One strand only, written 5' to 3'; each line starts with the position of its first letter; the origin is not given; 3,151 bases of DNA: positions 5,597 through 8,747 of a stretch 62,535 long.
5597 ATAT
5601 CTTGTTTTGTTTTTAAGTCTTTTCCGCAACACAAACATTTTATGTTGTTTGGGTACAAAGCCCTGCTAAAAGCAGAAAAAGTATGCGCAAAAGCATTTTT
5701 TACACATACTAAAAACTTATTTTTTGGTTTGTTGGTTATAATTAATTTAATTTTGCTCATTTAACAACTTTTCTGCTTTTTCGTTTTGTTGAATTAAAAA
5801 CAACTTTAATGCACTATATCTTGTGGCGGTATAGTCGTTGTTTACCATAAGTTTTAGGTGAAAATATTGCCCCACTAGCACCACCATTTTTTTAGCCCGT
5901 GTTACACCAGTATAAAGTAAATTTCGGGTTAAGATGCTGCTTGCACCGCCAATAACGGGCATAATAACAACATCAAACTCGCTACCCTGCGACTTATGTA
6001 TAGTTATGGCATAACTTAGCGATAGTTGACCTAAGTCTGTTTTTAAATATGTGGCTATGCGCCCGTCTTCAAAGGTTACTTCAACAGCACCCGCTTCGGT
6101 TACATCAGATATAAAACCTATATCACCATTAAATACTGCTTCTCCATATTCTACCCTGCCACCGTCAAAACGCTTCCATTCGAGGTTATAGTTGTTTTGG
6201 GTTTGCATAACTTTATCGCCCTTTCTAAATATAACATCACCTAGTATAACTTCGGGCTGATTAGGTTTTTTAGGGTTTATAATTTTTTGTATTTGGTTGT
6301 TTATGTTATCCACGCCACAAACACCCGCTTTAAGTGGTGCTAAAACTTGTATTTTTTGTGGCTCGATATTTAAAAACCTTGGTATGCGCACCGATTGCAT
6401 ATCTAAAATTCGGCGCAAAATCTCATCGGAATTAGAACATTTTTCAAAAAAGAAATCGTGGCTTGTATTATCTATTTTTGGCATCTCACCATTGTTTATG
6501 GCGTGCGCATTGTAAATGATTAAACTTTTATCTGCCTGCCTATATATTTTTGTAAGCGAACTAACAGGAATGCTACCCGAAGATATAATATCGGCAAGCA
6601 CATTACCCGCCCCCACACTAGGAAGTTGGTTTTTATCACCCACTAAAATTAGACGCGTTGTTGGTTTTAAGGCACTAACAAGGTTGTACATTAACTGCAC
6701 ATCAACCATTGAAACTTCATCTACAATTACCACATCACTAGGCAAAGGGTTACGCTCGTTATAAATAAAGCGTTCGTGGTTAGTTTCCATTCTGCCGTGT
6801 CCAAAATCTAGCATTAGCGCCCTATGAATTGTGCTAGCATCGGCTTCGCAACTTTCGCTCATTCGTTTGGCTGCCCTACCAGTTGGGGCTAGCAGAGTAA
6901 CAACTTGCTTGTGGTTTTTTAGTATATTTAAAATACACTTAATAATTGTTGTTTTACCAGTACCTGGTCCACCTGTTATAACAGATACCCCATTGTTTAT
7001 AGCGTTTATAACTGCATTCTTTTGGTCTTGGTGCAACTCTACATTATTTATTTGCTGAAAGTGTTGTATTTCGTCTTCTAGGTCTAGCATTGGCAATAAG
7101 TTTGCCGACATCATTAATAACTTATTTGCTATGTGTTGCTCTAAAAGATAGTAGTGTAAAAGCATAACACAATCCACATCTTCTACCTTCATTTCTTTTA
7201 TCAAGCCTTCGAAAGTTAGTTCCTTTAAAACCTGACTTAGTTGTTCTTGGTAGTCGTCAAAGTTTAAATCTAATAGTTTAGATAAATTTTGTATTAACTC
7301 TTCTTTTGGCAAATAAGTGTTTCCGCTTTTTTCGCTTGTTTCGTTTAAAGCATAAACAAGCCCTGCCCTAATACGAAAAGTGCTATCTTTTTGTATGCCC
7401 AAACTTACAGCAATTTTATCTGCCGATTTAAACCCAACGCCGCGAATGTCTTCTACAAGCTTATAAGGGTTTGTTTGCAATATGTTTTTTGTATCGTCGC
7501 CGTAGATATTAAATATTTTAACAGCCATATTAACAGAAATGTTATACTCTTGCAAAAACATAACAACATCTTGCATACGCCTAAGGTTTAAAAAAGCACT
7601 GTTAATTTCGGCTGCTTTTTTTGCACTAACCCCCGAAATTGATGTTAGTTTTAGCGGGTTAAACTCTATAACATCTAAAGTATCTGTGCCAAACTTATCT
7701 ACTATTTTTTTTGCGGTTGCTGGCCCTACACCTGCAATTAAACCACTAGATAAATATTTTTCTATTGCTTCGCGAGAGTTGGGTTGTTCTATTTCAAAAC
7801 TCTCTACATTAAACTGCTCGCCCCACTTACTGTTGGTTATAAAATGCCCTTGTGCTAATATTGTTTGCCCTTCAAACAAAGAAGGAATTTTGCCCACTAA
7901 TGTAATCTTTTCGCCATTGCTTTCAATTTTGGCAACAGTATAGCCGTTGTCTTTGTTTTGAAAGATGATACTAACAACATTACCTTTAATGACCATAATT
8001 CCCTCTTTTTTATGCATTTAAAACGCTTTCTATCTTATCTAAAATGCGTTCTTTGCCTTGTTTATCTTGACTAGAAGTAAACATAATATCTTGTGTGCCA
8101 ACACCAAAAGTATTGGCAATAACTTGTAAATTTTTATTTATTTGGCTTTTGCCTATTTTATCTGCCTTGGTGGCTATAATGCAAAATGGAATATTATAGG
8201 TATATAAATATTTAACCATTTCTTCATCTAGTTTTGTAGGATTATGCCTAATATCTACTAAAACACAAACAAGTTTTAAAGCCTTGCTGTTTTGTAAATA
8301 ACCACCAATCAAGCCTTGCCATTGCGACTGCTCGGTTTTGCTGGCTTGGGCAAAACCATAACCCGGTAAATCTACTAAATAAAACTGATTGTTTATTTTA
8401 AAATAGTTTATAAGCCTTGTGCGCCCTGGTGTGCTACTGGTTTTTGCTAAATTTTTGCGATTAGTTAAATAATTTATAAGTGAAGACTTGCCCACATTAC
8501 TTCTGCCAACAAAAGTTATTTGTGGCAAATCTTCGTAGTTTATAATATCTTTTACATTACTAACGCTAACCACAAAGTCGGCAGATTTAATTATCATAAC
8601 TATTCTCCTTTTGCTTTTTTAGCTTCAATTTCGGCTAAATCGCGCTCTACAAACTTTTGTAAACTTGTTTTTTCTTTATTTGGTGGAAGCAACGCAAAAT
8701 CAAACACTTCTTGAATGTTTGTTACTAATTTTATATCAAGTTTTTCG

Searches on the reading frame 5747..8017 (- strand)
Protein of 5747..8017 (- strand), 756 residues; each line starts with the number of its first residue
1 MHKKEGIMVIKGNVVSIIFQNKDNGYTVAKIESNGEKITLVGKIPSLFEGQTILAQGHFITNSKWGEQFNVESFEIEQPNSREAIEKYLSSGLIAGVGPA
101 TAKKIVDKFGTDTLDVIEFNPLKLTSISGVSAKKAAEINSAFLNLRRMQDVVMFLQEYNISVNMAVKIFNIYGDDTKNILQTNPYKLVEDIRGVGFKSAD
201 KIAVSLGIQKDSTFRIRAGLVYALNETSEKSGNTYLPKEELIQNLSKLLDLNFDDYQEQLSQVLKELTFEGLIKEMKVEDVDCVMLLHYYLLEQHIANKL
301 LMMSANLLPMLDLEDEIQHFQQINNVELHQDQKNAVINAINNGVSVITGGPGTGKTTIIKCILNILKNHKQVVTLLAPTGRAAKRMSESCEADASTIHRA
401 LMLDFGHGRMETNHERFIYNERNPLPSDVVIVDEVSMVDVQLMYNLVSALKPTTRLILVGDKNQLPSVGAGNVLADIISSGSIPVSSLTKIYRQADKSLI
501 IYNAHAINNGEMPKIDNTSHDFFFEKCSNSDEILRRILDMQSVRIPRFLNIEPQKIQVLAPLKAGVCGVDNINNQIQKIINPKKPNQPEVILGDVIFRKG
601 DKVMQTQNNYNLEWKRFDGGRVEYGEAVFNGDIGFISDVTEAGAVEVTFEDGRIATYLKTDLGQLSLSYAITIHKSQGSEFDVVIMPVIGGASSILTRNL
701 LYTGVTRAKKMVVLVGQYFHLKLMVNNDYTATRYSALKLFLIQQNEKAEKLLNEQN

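Call 17: search_protein_families(library=pfam, proteins=[window:5747-8017:-])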
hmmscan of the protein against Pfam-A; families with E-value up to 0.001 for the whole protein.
window:5747-8017:- (756 aa): 19 families
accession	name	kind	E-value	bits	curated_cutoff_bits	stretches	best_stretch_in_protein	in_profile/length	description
PF13245.12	AAA_19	-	3.7e-43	147.4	25.1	1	332-469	1-133/134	AAA domain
PF13604.12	AAA_30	-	2.4e-41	142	27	1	328-516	2-178/191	AAA domain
PF14490.11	HHH_RecD2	-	4.3e-40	136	27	2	146-235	3-92/92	ATP-dependent RecD2 DNA helicase HHH domain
PF23139.1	OB_YrrC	-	1.8e-21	76.3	27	1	10-79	4-76/76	ATP-dependent DNA helicase YrrC, OB-fold domain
PF18335.7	SH3_13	-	3.5e-20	72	41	1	572-649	1-65/65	ATP-dependent RecD-like DNA helicase SH3 domain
PF13538.12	UvrD_C_2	-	1e-17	64.1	27.4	1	668-715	2-52/52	UvrD-like helicase C-terminal domain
PF01443.25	Viral_helicase1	-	6.4e-12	46.2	21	1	346-481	2-115/228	Viral superfamily 1 RNA helicase core domain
PF13086.12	AAA_11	-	3.1e-11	44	27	1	328-372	2-54/257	AAA domain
PF14520.12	HHH_5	-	1.3e-08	35.7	27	1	94-138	7-51/57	Helix-hairpin-helix domain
PF05970.20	PIF1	-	1.6e-05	25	25.9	1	330-450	4-126/223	PIF1-like helicase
PF13401.12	AAA_22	-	2e-05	25.4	27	1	342-460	5-122/130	AAA domain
PF02689.20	Herpes_Helicase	-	2.3e-05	23.1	27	0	314-406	35-118/808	Helicase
PF05127.21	NAT10_TcmA_helicase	-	4.5e-05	23.8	22.7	1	346-450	1-113/176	RNA cytidine acetyltransferase NAT10/TcmA, helicase domain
PF00580.27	UvrD-helicase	-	6.9e-05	23.1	23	1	330-392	3-67/271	UvrD/REP helicase N-terminal domain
PF09848.15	SLFN-g3_helicase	-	0.0001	22.2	24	1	344-434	3-87/354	Schlafen group 3, DNA/RNA helicase domain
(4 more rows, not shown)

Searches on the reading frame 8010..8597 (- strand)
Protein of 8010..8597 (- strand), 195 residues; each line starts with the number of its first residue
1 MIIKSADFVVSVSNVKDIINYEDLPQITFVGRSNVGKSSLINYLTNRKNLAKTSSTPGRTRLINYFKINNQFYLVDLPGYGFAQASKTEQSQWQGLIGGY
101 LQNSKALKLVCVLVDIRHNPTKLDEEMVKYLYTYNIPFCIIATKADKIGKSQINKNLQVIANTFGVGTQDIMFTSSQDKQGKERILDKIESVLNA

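Call 17: search_protein_families(library=pfam, proteins=[window:8010-8597:-])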
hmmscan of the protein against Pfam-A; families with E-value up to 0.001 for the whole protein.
window:8010-8597:- (195 aa): 7 families
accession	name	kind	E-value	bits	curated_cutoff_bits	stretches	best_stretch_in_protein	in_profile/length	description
PF01926.29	MMR_HSR1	-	1.2e-24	87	21.9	1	27-144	2-113/113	50S ribosome-binding GTPase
PF03193.22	RsgA_GTPase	-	2e-10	41.2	30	1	22-80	104-168/174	RsgA GTPase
PF02421.24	FeoB_N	-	2.3e-10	40.7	27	1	26-189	2-156/156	Ferrous iron transport protein B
PF00009.33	GTP_EFTU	-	2.4e-06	27.7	26.5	1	105-193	91-186/188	Elongation factor Tu GTP binding domain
PF00350.29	Dynamin_N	-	0.00019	21.9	27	0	27-52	1-26/168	Dynamin family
PF09439.16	SRPRB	-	0.00044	20.1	25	1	25-81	4-57/178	Signal recognition particle receptor beta subunit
PF08477.19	Roc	-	0.00074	20.2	27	0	27-65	2-40/119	Ras of Complex, Roc, domain of DAPkinase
